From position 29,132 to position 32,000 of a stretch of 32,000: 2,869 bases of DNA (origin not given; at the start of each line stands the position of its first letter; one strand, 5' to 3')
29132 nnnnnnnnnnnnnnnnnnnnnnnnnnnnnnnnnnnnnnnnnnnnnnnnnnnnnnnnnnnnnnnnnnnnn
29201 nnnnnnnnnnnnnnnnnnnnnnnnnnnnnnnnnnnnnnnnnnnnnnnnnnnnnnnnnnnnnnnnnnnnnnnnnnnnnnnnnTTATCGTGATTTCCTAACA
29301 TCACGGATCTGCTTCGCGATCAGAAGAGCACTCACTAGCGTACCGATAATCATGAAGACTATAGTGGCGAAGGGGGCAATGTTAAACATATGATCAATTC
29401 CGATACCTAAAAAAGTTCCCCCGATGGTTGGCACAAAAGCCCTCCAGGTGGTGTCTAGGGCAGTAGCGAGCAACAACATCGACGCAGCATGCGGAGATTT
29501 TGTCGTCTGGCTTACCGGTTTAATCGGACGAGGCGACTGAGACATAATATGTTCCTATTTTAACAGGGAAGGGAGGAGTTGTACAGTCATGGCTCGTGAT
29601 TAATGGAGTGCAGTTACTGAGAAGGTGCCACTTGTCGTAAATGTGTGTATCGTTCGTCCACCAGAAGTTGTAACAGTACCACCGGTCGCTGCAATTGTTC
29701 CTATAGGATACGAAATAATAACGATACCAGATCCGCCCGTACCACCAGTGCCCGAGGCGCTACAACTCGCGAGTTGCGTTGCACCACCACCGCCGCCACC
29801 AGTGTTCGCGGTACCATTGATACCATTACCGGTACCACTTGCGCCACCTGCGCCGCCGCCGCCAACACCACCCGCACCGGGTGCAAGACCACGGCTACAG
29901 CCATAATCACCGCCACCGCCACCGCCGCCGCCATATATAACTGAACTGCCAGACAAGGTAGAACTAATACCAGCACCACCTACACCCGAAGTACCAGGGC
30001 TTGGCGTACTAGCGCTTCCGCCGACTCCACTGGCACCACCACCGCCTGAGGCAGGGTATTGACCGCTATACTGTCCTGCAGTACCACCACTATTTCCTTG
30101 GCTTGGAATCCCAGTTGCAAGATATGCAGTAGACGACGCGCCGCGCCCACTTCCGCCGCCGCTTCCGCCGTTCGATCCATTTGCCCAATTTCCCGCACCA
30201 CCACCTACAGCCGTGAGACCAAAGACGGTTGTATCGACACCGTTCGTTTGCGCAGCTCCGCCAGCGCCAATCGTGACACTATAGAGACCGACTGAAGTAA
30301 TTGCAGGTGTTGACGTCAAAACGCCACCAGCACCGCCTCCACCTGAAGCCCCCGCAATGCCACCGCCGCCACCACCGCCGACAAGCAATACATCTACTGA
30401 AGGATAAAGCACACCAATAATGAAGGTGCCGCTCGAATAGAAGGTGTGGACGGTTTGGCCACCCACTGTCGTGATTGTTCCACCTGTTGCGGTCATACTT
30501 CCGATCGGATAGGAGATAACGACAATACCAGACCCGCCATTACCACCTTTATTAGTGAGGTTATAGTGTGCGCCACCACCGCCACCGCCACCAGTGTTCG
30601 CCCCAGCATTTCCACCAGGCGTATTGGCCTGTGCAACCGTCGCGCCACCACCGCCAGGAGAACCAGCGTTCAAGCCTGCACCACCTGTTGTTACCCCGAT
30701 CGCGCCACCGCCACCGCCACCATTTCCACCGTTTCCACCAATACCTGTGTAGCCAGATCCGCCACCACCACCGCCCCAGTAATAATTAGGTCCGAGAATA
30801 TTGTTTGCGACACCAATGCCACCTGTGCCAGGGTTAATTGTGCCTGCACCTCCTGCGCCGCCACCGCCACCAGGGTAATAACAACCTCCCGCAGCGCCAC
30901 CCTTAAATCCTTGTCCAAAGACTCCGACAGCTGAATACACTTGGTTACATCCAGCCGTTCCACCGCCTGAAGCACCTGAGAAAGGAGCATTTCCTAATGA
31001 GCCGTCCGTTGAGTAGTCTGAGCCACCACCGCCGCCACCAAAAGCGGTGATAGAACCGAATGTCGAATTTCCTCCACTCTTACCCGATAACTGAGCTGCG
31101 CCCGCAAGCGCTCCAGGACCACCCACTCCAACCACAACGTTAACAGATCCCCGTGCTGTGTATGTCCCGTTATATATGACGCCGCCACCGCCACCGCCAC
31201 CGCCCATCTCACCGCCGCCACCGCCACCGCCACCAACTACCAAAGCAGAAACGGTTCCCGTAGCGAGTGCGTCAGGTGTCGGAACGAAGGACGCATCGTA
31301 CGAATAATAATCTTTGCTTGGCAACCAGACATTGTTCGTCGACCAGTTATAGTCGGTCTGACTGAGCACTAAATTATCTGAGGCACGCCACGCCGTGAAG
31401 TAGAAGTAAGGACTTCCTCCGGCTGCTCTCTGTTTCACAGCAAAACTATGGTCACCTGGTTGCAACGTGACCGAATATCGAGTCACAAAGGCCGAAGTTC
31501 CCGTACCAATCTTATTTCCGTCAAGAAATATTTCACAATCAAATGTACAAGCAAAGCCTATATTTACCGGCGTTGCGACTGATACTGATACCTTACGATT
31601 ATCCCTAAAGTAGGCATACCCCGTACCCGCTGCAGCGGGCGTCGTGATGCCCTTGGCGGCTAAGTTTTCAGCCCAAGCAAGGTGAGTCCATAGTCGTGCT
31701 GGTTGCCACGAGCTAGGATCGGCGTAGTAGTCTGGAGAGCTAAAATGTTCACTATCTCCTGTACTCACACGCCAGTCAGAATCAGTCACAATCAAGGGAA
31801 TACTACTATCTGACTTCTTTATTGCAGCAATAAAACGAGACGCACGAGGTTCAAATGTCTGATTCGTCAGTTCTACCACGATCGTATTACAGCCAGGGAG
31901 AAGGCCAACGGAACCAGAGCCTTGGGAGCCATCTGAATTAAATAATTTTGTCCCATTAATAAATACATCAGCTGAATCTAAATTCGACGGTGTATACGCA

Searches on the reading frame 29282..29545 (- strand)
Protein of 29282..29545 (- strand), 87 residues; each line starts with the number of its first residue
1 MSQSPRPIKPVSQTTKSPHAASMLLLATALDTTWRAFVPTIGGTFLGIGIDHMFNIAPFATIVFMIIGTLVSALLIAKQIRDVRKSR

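Call 76: search_protein_families(library=pfam, proteins=[window:29282-29545:-], max_evalue=0.01)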
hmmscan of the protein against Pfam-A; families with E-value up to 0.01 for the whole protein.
window:29282-29545:- (87 aa): 1 family
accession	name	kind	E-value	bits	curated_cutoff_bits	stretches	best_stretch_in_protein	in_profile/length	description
PF09527.15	ATPase_gene1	-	1.4e-06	28.7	26.6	1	38-76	13-51/54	Putative F0F1-ATPase subunit Ca2+/Mg2+ transporter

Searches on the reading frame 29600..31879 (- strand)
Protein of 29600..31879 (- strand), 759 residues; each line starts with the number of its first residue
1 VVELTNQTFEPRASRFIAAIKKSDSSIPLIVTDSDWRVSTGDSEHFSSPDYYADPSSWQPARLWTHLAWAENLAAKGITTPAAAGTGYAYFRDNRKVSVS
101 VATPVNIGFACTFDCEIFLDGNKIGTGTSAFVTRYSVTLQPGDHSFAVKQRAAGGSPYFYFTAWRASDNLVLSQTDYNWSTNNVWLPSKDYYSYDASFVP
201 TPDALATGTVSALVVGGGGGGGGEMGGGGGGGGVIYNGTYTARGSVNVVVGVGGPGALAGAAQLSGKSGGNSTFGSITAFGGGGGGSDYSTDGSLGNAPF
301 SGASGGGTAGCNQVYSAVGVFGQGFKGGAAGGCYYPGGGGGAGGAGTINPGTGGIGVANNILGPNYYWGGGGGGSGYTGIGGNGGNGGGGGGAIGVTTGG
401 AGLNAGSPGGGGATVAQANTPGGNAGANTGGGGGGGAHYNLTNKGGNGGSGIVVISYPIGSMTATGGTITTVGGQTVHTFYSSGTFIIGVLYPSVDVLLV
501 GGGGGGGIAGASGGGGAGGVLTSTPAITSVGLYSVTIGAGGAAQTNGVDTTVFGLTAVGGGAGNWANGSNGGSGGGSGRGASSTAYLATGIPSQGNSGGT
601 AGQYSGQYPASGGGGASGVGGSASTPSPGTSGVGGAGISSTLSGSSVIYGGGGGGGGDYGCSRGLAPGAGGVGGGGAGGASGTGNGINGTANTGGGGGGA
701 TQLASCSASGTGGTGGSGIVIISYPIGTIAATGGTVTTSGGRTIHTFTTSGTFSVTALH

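Call 76: search_protein_families(library=pfam, proteins=[window:29600-31879:-], max_evalue=0.01)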
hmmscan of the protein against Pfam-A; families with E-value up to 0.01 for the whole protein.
window:29600-31879:- (759 aa): 1 family
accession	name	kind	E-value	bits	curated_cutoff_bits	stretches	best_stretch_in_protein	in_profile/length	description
PF21722.4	Gly_rich_2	-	1.3e-28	101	24.3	2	486-724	6-225/226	Glycine-rich domain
